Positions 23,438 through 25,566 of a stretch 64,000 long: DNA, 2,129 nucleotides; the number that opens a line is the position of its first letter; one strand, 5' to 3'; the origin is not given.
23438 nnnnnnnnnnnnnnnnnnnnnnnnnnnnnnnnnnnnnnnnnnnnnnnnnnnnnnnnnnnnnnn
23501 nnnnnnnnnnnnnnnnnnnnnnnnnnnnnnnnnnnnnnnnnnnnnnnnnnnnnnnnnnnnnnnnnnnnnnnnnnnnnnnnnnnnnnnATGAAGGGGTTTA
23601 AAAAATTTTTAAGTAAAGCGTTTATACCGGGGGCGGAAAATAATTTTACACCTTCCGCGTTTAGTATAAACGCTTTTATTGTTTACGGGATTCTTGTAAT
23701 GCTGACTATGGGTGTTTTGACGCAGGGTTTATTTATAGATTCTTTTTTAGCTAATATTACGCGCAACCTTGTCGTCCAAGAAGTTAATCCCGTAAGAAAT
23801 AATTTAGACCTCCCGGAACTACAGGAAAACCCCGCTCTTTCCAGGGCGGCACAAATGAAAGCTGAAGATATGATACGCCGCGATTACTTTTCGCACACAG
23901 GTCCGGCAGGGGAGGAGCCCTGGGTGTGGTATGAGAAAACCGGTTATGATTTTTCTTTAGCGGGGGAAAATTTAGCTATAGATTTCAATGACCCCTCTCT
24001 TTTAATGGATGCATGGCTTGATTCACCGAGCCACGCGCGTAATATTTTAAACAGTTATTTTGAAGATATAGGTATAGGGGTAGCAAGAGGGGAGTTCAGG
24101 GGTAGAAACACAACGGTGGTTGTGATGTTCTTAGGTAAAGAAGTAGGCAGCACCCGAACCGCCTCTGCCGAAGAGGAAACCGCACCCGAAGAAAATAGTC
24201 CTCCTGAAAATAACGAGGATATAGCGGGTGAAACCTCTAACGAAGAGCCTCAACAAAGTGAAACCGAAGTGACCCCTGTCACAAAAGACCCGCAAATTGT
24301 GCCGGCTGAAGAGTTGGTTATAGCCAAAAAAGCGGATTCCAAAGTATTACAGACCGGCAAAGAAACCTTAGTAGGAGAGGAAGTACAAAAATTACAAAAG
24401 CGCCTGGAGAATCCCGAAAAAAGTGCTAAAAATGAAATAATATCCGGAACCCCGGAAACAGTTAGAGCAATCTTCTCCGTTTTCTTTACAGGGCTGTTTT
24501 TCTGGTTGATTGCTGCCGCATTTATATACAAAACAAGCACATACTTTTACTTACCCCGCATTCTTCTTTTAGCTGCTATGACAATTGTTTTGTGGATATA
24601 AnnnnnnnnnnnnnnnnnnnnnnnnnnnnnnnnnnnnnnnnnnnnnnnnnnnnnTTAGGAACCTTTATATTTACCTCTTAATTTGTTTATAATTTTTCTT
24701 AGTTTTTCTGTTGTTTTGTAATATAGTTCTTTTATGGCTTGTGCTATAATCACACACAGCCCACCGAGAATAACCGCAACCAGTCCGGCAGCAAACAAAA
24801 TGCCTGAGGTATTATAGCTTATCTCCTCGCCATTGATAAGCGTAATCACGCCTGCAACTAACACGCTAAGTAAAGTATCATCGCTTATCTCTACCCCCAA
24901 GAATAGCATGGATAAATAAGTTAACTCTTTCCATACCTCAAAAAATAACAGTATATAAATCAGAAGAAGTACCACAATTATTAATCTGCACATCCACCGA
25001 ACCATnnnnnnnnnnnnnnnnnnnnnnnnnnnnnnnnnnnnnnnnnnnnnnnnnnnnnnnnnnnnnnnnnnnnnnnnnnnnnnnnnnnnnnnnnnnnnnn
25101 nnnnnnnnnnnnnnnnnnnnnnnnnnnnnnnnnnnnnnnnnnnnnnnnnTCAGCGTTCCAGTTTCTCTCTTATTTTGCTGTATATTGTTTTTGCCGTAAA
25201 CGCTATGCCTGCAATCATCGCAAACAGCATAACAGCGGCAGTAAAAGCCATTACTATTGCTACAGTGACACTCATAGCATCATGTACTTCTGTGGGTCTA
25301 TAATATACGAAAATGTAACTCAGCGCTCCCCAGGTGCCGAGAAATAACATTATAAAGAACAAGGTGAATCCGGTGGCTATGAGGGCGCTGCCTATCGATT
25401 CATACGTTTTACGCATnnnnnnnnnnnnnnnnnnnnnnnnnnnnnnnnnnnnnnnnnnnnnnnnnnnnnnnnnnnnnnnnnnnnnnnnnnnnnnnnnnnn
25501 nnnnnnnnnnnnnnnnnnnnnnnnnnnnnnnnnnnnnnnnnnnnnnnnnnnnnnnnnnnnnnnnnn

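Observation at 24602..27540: Tandem array of five paralogous two-TM mini-protein modules under a perfect consensus promoter, adjacent to a tyrosine recombinase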

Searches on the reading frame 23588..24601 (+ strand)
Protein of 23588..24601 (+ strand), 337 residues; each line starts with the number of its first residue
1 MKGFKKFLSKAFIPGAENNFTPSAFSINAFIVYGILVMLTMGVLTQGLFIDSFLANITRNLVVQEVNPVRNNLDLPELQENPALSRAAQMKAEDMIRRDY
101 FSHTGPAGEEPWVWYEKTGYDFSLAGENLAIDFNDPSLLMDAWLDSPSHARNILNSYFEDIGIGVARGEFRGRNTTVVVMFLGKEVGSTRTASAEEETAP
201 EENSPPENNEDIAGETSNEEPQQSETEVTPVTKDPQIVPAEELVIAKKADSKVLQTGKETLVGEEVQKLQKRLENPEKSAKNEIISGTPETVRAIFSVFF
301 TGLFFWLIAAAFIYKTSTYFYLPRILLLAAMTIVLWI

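Call 3: search_protein_families(library=pfam, proteins=[window:23588-24601:+], max_evalue=1)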
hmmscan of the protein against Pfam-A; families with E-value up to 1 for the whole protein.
window:23588-24601:+ (337 aa): 2 families
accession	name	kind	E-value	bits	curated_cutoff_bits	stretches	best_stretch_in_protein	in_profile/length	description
PF00188.32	CAP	-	4e-16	60.3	21.1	1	64-179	2-115/117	Cysteine-rich secretory protein family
PF20990.2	DUF2207_C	-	0.17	12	33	1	260-335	105-182/247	Predicted membrane protein (DUF2207) C-terminal domain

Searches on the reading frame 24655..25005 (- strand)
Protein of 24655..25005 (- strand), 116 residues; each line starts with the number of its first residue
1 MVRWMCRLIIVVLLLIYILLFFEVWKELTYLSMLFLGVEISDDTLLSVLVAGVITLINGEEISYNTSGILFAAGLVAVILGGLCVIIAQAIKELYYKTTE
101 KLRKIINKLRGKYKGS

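Call 3: search_protein_families(library=pfam, proteins=[window:24655-25005:-], max_evalue=1)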
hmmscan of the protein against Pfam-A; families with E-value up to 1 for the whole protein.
window:24655-25005:- (116 aa): 3 families
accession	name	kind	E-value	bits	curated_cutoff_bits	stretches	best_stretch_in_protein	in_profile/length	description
PF03350.21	UPF0114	-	0.2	12.3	23.1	1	2-50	4-51/117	Uncharacterized protein family, UPF0114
PF09843.14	DUF2070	-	0.59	8.8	30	1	6-90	17-94/561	Predicted membrane protein (DUF2070)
PF18169.6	SLATT_6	-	0.7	9.9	27.1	1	49-113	43-102/176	SMODS and SLOG-associating 2TM effector domain 6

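Call 32: search_protein_families(library=phrogs, proteins=[window:24658-25005:-], max_evalue=1)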
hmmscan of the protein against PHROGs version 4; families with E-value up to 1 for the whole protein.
window:24658-25005:- (116 aa): 4 families
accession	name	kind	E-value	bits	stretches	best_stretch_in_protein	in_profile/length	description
phrog_28057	-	unknown function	0.072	13.8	0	79-102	28-51/62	-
phrog_28833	-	unknown function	0.19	12.7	1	48-112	10-72/85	-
phrog_24612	-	unknown function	0.28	12.6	0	7-40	10-43/118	-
phrog_26288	-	unknown function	0.81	10.8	0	75-108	4-37/86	-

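Call 33: search_protein_families(library=padloc, proteins=[window:24658-25005:-], max_evalue=1)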
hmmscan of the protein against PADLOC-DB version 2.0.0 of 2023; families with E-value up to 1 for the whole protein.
window:24658-25005:- (116 aa): 1 family
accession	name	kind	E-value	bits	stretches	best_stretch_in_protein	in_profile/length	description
PDLC00709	Effector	-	0.028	12.1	1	49-113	43-102/236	2TM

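Call 34: search_protein_families(library=ncbifam, proteins=[window:24658-25005:-], max_evalue=1)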
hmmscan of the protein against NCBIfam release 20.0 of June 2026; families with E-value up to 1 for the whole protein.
window:24658-25005:- (116 aa): 1 family
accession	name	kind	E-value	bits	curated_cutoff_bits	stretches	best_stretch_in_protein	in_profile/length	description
NF049859.1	SA1002_fam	equivalog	0.3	11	65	1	8-100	4-96/167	SA1002 family membrane protein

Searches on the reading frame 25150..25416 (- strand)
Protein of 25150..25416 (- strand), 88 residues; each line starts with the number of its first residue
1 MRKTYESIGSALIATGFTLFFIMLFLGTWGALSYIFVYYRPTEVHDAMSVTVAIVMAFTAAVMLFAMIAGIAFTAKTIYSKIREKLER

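Call 3: search_protein_families(library=pfam, proteins=[window:25150-25416:-], max_evalue=1)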
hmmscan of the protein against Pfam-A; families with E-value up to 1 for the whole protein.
window:25150-25416:- (88 aa): 1 family
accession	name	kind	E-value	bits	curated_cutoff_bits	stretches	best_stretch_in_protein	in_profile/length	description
PF20990.2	DUF2207_C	-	0.94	9.6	33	1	6-69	132-180/247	Predicted membrane protein (DUF2207) C-terminal domain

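Call 19: search_protein_representatives(alignment_id=A2)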
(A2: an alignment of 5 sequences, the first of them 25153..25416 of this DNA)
Query: 5 sequences, 84 profile positions. Proteins with E-value up to 0.001 (for the whole library): 3; up to 1e-10: 2; up to 1e-30: 2. The best 3 are listed.
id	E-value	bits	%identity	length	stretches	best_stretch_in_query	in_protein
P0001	2.1e-51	188.3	-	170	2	1-84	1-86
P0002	4.1e-31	123.3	-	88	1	5-84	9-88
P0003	3.4e-09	53.0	-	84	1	34-84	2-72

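Call 32: search_protein_families(library=phrogs, proteins=[window:25153-25416:-], max_evalue=1)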
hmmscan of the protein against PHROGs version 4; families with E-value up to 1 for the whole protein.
window:25153-25416:- (88 aa): 4 families
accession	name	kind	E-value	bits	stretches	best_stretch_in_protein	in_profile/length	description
phrog_1350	-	lysis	0.068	14.3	1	48-85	16-53/97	holin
phrog_944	-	moron, auxiliary metabolic gene and host takeover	0.11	13.2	1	11-85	125-189/235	membrane protein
phrog_6668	-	unknown function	0.22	12.8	1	48-79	10-40/67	-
phrog_4198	-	unknown function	0.24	12.7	1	47-81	16-50/98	-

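Call 33: search_protein_families(library=padloc, proteins=[window:25153-25416:-], max_evalue=1)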
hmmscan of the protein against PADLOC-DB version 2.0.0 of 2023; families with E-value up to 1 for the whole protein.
window:25153-25416:- (88 aa): 0 families

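Call 34: search_protein_families(library=ncbifam, proteins=[window:25153-25416:-], max_evalue=1)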
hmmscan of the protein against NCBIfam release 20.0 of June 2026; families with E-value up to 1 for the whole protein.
window:25153-25416:- (88 aa): 3 families
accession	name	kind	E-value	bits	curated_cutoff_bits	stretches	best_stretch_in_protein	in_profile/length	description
NF009237.0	PRK12587.1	equivalog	0.12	12.4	158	1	26-82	47-103/118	Na+/H+ antiporter subunit G1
NF046000.1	MAG1210_fam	subfamily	0.31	9.6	275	1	15-83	66-125/550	MAG1210 family protein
TIGR00540.1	TPR_hemY_coli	hypoth_equivalog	0.72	8.6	142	1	17-82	7-75/385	heme biosynthesis-associated TPR protein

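Call 43: search_solved_structures(query=A2, max_evalue=10)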
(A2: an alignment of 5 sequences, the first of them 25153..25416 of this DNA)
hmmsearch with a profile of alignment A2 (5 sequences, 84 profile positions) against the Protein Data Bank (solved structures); distinct sequences matched with E-value up to 10: 1.
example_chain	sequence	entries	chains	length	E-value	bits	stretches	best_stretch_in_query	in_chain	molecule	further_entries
7kal_G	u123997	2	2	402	9.1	10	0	3-65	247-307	Protein transport protein Sec62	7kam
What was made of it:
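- Tried and rejected: A PDB sequence profile search gave E=9.1 at best (call 43).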

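Call 64: predict_structure(alignment_id=A2)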
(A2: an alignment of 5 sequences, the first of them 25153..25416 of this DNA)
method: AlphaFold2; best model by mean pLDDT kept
length: 88 residues; sequences in the alignment: 5
mean_pLDDT: 73.8   pTM: 0.48
mean pLDDT of the five models: 73.8, 71.3, 70.5, 69.5, 69.1
residues with pLDDT >= 90: 0; 70-90: 66; 50-70: 20; < 50: 2
segments of 3 or more residues with pLDDT < 50: none
pLDDT, mean of each block of 10 residues (from residue 1): 57 77 79 71 62 80 82 79 76
secondary structure, 60 per line:
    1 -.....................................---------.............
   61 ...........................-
elements in order: H2-38 H48-87
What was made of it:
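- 25150..25416 (-): Gene 3, 88 aa, one module. Its start overlaps the stop of gene 2 by 8 nt, which suggests translational coupling. It is the closest paralog of module 170a (48% aa identity; 70% nt identity over 171 nt). Call 64 (hairpin model: H2-38, loop, H48-87).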

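Call 73: find_related_loci(query=window:25153-25416:-, collection=viral_contigs, flank=3000)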
Query window:25153-25416:- (88 aa) in viral_contigs; peptide patterns used: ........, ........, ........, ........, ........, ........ (x = any residue, [..] = any of these).
2 stretches matched a pattern, but none encodes a relative of the query by tblastn (E <= 1e-3).
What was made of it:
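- Tried and rejected: The viral-contig scan with the 88-aa protein found no relative (call 73).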
